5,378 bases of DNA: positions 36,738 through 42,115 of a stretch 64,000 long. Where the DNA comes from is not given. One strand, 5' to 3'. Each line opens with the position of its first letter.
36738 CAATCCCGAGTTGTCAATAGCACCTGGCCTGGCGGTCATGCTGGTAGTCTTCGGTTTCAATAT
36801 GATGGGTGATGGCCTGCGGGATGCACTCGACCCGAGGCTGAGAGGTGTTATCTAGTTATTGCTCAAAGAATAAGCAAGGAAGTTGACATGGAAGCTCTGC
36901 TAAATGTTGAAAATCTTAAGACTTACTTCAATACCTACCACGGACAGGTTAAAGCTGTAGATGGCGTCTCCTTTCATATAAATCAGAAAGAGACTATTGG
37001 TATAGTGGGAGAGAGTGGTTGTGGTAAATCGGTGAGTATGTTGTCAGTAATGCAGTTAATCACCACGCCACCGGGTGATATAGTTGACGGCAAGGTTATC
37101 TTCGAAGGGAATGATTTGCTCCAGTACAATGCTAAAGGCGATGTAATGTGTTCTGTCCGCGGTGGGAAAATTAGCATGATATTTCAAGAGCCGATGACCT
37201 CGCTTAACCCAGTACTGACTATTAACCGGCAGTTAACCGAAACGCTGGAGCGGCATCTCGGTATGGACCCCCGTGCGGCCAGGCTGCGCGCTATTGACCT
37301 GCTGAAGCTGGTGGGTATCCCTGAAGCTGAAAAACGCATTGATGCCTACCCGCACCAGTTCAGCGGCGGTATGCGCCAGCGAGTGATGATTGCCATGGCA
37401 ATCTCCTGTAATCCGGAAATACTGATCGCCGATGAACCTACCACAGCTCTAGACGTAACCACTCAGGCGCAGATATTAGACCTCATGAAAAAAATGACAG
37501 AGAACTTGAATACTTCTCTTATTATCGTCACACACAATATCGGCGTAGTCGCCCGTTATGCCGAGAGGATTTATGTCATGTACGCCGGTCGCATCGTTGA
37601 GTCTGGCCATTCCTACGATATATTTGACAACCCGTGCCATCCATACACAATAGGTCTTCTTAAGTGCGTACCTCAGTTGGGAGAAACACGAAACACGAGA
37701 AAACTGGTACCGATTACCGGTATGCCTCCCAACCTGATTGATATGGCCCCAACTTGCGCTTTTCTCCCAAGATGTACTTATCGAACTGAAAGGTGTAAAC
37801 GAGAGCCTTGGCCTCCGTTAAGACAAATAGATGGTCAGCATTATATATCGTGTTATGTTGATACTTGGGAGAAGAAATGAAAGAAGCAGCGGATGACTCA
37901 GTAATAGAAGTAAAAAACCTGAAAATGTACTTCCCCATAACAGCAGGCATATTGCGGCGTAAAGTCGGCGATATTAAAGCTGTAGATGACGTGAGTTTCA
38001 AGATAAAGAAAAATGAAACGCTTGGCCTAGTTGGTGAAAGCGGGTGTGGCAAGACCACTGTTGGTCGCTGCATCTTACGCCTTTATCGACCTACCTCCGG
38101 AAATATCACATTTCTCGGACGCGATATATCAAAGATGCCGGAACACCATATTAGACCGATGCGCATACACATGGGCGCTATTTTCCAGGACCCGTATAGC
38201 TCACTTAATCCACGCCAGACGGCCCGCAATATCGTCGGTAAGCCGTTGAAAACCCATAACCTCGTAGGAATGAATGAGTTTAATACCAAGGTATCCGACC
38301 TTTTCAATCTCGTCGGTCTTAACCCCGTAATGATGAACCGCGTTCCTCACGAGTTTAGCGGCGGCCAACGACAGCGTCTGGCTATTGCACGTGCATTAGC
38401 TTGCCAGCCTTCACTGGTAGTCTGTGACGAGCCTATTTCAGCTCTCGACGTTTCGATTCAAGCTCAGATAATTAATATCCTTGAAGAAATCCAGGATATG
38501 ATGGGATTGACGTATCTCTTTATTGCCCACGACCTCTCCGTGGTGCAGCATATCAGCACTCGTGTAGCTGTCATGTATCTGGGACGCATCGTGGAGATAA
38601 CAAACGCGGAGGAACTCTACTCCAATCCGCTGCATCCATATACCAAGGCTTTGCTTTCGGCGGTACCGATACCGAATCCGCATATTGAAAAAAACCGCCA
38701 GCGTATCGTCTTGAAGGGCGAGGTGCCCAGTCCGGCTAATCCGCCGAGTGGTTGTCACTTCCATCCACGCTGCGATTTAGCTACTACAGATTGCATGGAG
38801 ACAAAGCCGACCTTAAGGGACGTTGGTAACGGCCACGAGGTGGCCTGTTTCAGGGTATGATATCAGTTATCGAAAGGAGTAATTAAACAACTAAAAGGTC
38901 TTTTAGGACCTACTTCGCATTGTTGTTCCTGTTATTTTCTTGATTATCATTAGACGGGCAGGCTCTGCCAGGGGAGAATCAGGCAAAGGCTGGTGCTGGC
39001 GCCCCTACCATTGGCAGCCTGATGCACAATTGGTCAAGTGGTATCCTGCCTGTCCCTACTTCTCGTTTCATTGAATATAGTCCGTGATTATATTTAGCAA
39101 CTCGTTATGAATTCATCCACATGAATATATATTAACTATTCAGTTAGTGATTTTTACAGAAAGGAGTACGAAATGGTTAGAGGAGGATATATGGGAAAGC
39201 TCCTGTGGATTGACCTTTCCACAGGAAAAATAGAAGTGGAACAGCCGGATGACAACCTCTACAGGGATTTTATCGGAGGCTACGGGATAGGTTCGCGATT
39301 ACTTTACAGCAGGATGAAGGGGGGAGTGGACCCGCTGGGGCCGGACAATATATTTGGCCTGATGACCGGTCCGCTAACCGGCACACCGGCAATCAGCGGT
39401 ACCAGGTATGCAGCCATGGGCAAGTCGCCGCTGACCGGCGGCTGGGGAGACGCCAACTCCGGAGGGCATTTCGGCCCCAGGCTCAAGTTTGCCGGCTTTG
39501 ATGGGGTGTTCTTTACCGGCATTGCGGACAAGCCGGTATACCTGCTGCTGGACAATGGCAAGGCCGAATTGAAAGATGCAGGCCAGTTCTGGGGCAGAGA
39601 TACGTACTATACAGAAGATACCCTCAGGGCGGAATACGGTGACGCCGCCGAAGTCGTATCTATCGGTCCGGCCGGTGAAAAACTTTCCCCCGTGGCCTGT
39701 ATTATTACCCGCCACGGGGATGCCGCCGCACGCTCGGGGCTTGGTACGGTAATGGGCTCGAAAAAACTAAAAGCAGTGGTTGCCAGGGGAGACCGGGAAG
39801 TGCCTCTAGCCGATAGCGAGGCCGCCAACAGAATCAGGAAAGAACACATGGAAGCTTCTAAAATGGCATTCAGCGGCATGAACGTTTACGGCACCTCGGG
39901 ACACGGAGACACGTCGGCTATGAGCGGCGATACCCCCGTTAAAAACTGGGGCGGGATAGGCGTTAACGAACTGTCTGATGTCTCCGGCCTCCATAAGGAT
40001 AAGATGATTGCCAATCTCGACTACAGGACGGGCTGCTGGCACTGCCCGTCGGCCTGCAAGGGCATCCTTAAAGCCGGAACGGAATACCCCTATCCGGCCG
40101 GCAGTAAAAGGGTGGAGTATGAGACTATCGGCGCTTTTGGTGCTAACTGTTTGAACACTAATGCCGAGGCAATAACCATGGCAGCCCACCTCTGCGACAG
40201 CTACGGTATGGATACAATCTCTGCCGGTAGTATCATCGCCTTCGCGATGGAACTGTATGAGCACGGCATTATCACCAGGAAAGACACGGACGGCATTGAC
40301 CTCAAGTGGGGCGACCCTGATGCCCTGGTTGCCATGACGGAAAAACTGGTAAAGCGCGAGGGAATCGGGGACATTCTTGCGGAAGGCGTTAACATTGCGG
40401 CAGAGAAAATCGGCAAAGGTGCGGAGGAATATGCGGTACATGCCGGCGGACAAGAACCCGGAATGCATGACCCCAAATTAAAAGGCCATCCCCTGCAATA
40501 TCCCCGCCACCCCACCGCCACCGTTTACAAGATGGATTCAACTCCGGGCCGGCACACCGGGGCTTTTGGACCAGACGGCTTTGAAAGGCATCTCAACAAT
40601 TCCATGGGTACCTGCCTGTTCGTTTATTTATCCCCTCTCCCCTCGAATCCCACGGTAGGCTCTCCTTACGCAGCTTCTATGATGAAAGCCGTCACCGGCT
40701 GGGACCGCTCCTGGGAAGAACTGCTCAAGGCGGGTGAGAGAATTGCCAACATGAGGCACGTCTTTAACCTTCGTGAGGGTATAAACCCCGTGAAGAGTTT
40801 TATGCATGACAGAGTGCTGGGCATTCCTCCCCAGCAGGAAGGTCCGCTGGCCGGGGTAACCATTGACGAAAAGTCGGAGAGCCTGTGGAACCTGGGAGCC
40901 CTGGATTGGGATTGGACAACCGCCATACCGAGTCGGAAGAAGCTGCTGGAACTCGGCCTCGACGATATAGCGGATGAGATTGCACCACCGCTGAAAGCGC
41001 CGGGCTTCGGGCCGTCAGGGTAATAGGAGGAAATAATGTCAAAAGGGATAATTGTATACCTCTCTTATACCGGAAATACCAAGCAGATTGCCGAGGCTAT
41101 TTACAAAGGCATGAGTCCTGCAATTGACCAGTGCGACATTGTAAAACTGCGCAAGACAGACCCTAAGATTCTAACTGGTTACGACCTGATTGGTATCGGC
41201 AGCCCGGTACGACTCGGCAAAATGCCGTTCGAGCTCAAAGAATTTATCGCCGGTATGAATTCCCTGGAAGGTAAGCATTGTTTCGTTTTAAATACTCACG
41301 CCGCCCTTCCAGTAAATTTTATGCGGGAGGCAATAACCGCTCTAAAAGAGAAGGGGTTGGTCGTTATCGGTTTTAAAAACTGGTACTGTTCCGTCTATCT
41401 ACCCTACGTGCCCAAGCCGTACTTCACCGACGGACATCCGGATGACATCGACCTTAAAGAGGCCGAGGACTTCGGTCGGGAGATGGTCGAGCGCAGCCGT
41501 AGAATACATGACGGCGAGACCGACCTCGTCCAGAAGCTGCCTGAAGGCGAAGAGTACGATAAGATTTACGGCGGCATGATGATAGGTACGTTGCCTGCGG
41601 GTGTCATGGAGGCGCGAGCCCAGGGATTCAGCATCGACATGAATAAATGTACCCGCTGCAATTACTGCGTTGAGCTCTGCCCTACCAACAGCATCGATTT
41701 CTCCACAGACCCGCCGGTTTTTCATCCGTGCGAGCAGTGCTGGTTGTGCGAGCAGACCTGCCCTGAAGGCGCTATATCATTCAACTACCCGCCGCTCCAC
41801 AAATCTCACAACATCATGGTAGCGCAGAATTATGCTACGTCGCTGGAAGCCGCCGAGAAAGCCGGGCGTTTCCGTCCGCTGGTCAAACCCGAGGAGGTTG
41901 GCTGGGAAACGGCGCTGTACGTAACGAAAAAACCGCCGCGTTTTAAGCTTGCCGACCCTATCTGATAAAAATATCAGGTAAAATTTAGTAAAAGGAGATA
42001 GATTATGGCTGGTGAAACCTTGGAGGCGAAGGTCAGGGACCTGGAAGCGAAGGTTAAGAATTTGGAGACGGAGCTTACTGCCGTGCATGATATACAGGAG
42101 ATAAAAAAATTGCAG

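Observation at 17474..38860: Regulon-defined amide/amine catabolic system under one NarL-type two-component system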

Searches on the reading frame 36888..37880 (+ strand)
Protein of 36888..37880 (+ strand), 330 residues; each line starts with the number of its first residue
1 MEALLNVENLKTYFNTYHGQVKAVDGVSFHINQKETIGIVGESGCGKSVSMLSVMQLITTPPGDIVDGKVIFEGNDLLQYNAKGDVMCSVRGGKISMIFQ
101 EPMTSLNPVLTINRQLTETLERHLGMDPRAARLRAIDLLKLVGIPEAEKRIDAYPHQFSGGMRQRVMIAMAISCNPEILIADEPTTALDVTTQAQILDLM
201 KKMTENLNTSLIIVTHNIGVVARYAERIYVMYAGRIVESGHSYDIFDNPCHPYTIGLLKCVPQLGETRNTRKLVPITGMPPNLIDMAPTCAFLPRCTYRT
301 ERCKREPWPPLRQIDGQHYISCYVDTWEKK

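Call 4: search_protein_families(library=pfam, proteins=[window:36888-37880:+])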
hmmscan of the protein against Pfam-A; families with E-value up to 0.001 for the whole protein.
window:36888-37880:+ (330 aa): 4 families
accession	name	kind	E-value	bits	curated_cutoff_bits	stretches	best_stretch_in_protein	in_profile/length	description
PF00005.33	ABC_tran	-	4.4e-28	99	25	1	25-186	2-137/137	ABC transporter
PF08352.17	oligo_HPY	-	4.6e-18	65.8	27.1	1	237-303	1-65/65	Oligopeptide/dipeptide transporter, C-terminal region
PF13304.12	AAA_21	-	2e-06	28.5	27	1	151-221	231-303/304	AAA domain, putative AbiEii toxin, Type IV TA system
PF02463.25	SMC_N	-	9.3e-06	25.7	40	1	34-231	24-211/220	RecF/RecN/SMC N terminal domain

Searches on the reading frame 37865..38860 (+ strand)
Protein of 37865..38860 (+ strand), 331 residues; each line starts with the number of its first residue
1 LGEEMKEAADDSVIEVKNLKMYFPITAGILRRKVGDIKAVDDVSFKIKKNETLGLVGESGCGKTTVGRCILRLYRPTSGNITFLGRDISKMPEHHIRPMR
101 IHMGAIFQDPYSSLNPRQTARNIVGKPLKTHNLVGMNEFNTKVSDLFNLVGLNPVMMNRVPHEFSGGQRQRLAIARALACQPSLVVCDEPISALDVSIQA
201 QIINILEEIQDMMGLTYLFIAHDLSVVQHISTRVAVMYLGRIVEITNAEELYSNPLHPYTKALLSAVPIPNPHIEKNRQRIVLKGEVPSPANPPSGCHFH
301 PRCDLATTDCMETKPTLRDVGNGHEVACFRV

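Call 4: search_protein_families(library=pfam, proteins=[window:37865-38860:+])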
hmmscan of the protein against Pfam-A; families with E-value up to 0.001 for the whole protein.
window:37865-38860:+ (331 aa): 3 families
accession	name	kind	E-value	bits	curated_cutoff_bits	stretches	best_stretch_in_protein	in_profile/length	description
PF00005.33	ABC_tran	-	9.3e-34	117.4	25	1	41-191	2-136/137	ABC transporter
PF08352.17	oligo_HPY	-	1.4e-19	70.6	27.1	1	243-310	1-65/65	Oligopeptide/dipeptide transporter, C-terminal region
PF13304.12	AAA_21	-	9.3e-05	23.1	27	0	160-210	234-287/304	AAA domain, putative AbiEii toxin, Type IV TA system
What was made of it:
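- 36888..38860 (+): Two ABC ATPases with oligo_HPY C-terminal domains (DppD/F type). PF00005 and PF08352 (call 4).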

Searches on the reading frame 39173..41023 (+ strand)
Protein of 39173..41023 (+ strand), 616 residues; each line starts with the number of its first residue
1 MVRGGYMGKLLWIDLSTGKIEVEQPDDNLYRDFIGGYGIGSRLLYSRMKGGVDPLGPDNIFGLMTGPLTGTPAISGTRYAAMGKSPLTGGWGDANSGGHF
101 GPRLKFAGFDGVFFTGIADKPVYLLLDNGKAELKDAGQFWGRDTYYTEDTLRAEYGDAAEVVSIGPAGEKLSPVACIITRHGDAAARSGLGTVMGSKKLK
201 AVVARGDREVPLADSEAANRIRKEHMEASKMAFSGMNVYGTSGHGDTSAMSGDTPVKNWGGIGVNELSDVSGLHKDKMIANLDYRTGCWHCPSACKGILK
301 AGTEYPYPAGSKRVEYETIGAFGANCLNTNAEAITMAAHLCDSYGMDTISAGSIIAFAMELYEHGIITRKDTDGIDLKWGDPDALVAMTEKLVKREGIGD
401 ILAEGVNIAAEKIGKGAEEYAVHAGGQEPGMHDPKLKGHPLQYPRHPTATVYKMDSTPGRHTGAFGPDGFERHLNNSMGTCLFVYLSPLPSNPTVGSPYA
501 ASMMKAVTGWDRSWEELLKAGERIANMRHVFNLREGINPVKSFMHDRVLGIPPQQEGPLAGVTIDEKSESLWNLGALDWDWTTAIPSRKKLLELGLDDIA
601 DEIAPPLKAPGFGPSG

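Call 37: search_protein_families(library=pfam, proteins=[window:39173-41023:+], max_evalue=0.00001)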
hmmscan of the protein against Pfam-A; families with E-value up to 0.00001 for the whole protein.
window:39173-41023:+ (616 aa): 2 families
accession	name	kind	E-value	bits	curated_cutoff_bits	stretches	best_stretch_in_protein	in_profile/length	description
PF01314.23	AFOR_C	-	9.8e-86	288.7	27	1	218-596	3-385/385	Aldehyde ferredoxin oxidoreductase, domains 2 & 3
PF02730.20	AFOR_N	-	2e-74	250.1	29.8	1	8-206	1-198/199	Aldehyde ferredoxin oxidoreductase, N-terminal domain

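Call 73: search_protein_families(library=ncbifam, proteins=[window:39173-41023:+], max_evalue=1e-10)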
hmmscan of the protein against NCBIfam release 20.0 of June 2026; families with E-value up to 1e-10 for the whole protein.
window:39173-41023:+ (616 aa): 1 family
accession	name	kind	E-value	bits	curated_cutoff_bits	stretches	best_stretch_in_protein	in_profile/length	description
NF007354.0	PRK09849.1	equivalog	1.2e-60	206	868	1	4-227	6-228/703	aldehyde ferredoxin oxidoreductase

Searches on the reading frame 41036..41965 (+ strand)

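Call 37: search_protein_families(library=pfam, proteins=[window:41036-41965:+], max_evalue=0.00001)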
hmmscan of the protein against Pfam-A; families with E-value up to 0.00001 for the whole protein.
window:41036-41965:+ (309 aa): 6 families
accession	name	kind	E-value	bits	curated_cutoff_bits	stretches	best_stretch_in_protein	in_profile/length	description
PF12724.12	Flavodoxin_5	-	3.6e-11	44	27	1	5-80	1-76/145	Flavodoxin domain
PF00037.32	Fer4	-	2e-10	40.5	21.1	1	199-220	2-23/24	4Fe-4S binding domain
PF12641.12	Flavodoxin_3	-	8.4e-10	39.1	27.5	1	6-92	2-81/160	Flavodoxin domain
PF12838.12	Fer4_7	-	2.6e-09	37.8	27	0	204-222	1-19/52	4Fe-4S dicluster domain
PF12837.12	Fer4_6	-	1e-06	28.8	25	0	199-220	3-24/24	4Fe-4S binding domain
PF13484.11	Fer4_16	-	1.3e-06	29.5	30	0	204-221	1-18/66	4Fe-4S double cluster binding domain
